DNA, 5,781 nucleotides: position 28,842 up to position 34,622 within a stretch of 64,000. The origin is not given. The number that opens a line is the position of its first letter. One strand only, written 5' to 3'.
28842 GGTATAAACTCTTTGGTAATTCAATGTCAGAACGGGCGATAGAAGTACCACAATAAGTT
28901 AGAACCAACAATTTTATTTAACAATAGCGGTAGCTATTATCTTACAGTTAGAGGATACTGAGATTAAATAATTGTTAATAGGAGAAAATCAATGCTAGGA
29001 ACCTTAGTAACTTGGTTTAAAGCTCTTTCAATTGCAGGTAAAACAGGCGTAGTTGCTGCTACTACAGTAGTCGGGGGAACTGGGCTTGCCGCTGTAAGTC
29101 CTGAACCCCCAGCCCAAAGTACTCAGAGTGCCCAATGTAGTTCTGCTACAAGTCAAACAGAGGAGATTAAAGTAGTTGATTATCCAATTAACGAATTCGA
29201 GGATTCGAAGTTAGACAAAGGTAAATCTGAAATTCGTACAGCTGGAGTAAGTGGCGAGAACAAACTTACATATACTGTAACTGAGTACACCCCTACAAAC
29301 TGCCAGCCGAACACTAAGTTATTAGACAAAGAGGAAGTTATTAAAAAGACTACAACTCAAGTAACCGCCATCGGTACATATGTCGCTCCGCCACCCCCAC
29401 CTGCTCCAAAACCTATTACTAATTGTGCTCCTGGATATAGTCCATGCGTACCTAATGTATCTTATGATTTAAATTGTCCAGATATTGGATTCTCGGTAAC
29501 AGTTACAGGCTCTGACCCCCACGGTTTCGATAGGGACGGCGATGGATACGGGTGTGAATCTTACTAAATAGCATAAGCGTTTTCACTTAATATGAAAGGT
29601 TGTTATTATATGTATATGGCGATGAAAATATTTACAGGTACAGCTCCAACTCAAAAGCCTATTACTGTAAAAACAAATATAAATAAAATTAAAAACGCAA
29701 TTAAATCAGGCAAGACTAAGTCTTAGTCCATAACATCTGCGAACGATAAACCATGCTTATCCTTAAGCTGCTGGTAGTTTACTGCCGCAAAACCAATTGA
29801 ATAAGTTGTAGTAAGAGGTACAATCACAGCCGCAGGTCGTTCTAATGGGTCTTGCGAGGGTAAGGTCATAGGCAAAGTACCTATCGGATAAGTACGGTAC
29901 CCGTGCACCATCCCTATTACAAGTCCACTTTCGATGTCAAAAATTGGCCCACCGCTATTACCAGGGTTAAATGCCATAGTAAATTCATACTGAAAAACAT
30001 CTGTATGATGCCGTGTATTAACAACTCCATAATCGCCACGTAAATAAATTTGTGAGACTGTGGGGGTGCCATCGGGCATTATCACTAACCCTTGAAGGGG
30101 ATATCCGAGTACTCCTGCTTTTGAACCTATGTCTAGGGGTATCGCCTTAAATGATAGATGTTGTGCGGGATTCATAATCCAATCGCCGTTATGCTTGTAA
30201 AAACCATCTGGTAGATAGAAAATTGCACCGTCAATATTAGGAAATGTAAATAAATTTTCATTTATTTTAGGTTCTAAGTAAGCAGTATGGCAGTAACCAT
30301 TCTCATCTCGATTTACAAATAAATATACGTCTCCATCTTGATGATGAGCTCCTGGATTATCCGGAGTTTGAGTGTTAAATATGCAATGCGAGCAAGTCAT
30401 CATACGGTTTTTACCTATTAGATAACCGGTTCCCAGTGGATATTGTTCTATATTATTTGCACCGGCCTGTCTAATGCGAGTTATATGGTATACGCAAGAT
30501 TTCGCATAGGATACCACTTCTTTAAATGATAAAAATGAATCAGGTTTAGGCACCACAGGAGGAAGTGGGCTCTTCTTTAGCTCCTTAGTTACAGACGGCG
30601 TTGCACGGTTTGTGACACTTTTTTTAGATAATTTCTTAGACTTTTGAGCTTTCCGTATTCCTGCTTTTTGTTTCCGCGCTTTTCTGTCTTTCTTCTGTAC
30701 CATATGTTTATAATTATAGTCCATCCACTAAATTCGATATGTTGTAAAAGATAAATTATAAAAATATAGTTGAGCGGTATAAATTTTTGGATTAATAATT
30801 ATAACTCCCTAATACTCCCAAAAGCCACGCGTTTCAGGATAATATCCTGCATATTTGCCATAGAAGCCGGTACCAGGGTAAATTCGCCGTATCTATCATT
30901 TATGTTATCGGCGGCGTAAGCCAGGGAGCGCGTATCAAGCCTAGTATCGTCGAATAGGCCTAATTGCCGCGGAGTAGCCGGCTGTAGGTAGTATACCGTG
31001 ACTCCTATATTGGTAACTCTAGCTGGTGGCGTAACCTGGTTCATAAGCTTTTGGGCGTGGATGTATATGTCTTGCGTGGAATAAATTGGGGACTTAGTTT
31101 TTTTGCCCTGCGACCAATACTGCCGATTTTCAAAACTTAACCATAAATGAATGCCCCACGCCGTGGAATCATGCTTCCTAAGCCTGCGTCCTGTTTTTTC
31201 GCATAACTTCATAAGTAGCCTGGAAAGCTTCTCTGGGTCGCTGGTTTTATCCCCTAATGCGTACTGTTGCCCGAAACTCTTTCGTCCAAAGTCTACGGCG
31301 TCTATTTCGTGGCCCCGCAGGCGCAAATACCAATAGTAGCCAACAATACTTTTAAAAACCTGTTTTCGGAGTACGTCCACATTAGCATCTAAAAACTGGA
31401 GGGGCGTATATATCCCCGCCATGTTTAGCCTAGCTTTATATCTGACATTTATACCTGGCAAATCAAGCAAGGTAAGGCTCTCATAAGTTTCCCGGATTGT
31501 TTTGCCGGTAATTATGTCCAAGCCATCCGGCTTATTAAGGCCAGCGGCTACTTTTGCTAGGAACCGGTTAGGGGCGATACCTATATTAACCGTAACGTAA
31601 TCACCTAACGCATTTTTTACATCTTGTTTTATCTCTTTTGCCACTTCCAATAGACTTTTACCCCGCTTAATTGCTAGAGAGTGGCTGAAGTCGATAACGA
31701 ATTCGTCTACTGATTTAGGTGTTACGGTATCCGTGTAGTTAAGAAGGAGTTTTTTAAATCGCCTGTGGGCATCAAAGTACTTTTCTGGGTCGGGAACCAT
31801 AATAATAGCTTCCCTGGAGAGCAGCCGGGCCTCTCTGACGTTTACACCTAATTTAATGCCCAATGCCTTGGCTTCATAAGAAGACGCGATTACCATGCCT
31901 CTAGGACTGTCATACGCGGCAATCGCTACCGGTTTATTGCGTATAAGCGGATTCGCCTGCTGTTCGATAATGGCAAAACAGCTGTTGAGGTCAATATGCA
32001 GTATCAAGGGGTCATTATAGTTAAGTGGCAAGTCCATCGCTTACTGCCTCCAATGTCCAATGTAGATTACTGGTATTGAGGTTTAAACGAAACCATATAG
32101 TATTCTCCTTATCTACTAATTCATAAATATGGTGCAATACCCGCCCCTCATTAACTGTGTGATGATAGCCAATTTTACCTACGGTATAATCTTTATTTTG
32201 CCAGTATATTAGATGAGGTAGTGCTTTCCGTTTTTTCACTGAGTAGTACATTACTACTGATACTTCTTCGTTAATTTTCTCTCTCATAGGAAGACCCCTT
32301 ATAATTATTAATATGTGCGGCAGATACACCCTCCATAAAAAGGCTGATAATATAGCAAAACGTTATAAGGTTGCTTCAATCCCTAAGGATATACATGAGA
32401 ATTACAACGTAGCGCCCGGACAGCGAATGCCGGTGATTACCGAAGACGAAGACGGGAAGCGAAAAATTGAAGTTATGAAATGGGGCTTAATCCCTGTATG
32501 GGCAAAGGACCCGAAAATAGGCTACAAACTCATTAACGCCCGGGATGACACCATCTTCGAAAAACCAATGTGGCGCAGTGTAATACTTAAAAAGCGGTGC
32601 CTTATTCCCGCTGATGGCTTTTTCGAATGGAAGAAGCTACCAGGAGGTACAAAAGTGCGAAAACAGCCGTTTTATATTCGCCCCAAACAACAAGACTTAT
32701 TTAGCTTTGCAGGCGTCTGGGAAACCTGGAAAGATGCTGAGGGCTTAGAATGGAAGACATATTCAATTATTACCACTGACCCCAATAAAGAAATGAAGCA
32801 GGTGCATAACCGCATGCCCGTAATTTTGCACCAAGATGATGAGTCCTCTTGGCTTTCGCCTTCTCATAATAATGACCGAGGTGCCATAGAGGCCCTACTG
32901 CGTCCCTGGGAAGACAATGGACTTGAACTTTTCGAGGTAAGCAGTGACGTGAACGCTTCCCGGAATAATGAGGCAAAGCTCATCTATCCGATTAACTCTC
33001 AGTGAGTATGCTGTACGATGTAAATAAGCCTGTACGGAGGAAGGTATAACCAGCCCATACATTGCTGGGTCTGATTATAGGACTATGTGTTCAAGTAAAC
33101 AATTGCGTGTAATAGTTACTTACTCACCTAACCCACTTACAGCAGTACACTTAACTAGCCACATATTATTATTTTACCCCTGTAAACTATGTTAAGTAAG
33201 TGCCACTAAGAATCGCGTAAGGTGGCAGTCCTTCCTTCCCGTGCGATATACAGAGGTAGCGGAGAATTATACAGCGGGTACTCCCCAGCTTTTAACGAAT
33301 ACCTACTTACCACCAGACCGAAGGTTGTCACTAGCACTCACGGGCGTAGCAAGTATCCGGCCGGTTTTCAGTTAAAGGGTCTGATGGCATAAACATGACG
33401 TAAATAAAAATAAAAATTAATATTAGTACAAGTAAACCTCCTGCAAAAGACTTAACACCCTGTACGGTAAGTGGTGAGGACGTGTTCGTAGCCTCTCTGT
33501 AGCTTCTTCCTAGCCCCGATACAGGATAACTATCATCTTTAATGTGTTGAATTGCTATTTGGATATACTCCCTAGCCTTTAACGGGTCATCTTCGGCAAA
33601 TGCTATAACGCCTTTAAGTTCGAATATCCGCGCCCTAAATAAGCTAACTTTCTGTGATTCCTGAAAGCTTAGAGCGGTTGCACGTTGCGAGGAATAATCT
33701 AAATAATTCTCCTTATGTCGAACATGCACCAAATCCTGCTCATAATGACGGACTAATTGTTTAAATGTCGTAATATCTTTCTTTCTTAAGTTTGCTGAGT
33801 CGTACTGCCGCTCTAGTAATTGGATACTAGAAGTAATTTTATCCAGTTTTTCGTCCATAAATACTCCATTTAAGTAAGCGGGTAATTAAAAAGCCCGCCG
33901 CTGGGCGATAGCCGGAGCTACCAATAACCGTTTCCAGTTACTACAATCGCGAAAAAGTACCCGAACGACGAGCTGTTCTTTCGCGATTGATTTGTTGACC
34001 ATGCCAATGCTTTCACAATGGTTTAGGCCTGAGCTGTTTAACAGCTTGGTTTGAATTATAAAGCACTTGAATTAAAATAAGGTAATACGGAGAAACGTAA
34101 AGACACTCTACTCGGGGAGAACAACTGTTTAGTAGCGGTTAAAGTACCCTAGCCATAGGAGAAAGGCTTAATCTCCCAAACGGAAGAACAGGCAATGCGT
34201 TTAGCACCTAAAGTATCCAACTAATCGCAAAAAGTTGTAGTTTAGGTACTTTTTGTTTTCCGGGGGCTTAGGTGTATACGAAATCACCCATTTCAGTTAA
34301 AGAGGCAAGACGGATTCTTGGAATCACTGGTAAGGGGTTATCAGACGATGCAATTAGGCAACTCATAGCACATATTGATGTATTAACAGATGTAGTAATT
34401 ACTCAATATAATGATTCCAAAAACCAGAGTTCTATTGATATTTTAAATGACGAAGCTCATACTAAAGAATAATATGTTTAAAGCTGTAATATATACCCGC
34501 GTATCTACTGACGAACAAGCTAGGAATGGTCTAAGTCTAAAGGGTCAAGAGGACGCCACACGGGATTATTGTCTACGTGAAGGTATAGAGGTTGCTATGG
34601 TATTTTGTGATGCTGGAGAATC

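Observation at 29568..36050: Large serine recombinase reading into the 3' end of tRNA-Met: putative integrated element with undetermined left end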

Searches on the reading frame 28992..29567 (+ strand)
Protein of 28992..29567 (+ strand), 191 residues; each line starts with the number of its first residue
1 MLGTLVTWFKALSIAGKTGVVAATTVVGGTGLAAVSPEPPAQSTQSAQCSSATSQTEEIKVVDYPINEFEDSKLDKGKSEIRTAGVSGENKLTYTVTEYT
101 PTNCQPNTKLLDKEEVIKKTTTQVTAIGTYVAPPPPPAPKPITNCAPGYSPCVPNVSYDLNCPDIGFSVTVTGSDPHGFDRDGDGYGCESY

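Call 5: search_protein_families(library=pfam, proteins=[window:28992-29567:+], max_evalue=0.01)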
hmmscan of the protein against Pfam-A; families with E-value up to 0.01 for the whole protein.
window:28992-29567:+ (191 aa): 1 family
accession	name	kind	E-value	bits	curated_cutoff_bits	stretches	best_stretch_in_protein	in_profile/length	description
PF07501.17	G5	-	1.4e-06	28.9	23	1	54-129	2-74/75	G5 domain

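Call 49: search_protein_families(library=phrogs, proteins=[window:28992-29564:+], max_evalue=0.001)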
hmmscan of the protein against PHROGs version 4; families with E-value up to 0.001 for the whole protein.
window:28992-29564:+ (191 aa): 0 families

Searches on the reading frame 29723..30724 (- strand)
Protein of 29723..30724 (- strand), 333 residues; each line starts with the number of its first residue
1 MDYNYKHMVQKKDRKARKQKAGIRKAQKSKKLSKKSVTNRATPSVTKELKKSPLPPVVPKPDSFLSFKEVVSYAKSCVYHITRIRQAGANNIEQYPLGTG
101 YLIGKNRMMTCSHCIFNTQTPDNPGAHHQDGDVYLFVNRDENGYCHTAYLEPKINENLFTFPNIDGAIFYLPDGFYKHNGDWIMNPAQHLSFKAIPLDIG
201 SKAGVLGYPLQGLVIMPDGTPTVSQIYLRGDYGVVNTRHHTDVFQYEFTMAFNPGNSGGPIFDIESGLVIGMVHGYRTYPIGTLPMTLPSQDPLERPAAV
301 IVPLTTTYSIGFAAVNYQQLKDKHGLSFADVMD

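Call 5: search_protein_families(library=pfam, proteins=[window:29723-30724:-], max_evalue=0.01)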
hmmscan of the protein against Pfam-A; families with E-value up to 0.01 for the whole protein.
window:29723-30724:- (333 aa): 2 families
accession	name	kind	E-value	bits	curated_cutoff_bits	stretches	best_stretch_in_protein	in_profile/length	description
PF13365.12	Trypsin_2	-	1.1e-08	36.4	27.6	1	98-272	1-144/144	Trypsin-like peptidase domain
PF00089.32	Trypsin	-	0.0026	18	20.6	0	95-274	24-196/220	Trypsin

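Call 49: search_protein_families(library=phrogs, proteins=[window:29723-30721:-], max_evalue=0.001)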
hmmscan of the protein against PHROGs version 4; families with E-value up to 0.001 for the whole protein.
window:29723-30721:- (332 aa): 1 family
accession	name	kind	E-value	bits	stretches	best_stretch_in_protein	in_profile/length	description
phrog_13651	-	unknown function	0.0007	20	0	92-271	90-247/280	-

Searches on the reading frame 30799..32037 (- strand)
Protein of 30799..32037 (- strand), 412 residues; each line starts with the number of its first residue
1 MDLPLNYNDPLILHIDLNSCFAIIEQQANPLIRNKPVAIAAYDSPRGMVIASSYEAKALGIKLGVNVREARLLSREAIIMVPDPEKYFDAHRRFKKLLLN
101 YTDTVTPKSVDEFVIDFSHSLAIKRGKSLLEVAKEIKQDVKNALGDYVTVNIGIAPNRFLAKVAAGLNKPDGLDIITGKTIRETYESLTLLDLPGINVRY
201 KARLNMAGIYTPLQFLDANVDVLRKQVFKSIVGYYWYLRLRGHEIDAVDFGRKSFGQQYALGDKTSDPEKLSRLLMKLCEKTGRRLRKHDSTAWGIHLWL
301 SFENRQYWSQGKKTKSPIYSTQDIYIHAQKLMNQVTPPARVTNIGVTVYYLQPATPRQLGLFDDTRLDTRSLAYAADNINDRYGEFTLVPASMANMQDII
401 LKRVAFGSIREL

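Call 5: search_protein_families(library=pfam, proteins=[window:30799-32037:-], max_evalue=0.01)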
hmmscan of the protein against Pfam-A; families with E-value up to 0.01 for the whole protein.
window:30799-32037:- (412 aa): 2 families
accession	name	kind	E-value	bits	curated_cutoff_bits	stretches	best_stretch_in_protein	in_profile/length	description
PF00817.25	IMS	-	1.8e-31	109.5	23.2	1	15-165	1-147/148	impB/mucB/samB family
PF11799.13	IMS_C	-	3.8e-16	59.9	20.7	1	252-361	1-109/109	impB/mucB/samB family C-terminal domain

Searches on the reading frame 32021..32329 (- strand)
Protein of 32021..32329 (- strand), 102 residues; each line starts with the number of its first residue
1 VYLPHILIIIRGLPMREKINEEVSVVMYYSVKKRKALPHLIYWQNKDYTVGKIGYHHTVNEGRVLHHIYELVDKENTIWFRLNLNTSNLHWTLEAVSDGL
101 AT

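Call 5: search_protein_families(library=pfam, proteins=[window:32021-32329:-], max_evalue=0.01)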
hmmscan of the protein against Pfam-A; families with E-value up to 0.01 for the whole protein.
window:32021-32329:- (102 aa): 0 families

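Call 49: search_protein_families(library=phrogs, proteins=[window:32021-32326:-], max_evalue=0.001)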
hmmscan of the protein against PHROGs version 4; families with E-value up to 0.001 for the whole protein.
window:32021-32326:- (101 aa): 0 families

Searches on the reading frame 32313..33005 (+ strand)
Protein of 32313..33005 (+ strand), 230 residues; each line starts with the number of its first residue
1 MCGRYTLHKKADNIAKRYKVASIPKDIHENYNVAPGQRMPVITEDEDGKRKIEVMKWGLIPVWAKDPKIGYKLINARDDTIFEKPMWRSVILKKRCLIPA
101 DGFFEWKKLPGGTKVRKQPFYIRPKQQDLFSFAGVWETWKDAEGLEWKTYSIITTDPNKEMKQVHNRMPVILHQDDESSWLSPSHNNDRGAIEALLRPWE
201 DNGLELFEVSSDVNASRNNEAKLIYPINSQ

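Call 5: search_protein_families(library=pfam, proteins=[window:32313-33005:+], max_evalue=0.01)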
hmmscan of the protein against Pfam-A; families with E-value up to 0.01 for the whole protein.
window:32313-33005:+ (230 aa): 1 family
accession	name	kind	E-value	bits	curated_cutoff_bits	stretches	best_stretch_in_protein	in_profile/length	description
PF02586.19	SRAP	-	6.5e-77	258.3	27.1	1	1-215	1-213/214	SOS response associated peptidase (SRAP)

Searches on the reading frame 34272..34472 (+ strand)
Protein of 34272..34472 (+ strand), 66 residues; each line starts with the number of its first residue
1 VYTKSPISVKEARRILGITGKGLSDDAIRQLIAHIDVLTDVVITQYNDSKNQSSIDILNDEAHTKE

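Call 5: search_protein_families(library=pfam, proteins=[window:34272-34472:+], max_evalue=0.01)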
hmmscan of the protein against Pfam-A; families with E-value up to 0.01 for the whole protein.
window:34272-34472:+ (66 aa): 0 families

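Call 49: search_protein_families(library=phrogs, proteins=[window:34272-34469:+], max_evalue=0.001)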
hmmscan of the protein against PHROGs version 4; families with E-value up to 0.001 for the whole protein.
window:34272-34469:+ (66 aa): 0 families

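Call 96: search_solved_structures(query=A7, max_evalue=10)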
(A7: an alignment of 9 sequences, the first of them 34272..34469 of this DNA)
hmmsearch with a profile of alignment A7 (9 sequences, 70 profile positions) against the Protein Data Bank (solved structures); distinct sequences matched with E-value up to 10: 119 (the best 60 are shown).
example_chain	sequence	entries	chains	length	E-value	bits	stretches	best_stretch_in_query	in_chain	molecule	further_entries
7znp_A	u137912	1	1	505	0.089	15.6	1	30-59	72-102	Sucrose phosphorylase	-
6xxx_AAA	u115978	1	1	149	0.099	15.5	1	9-44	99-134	Calmodulin-1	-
2ro9_A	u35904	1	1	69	0.2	14.5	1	8-44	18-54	Calmodulin-2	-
2kxw_A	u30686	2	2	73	0.21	14.4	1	9-44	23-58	Calmodulin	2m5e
6ui4_B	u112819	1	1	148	0.26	14.1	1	8-41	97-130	Calmodulin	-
4aqr_A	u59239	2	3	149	0.28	14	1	8-44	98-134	CALMODULIN-7 | CALMODULIN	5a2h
3pm8_A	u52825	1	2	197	0.29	14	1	8-44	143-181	Calcium-dependent protein kinase 2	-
9qt9_E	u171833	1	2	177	0.3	13.9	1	8-44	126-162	Calmodulin-1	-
1clm_A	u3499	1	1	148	0.32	13.8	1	9-44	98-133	CALMODULIN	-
8f5v_A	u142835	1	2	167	0.34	13.8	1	24-44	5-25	Conserved protein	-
5i0i_I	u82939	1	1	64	0.35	13.7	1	10-44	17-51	Calmodulin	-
2col_B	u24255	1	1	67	0.37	13.6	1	10-44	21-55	Calmodulin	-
9ydz_E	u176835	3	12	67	0.37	13.6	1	10-44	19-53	Calmodulin-1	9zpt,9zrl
4rjd_A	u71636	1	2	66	0.38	13.6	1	10-44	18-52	Calmodulin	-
6ppa_A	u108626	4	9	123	0.38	13.6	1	6-44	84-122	Bromodomain-containing protein 7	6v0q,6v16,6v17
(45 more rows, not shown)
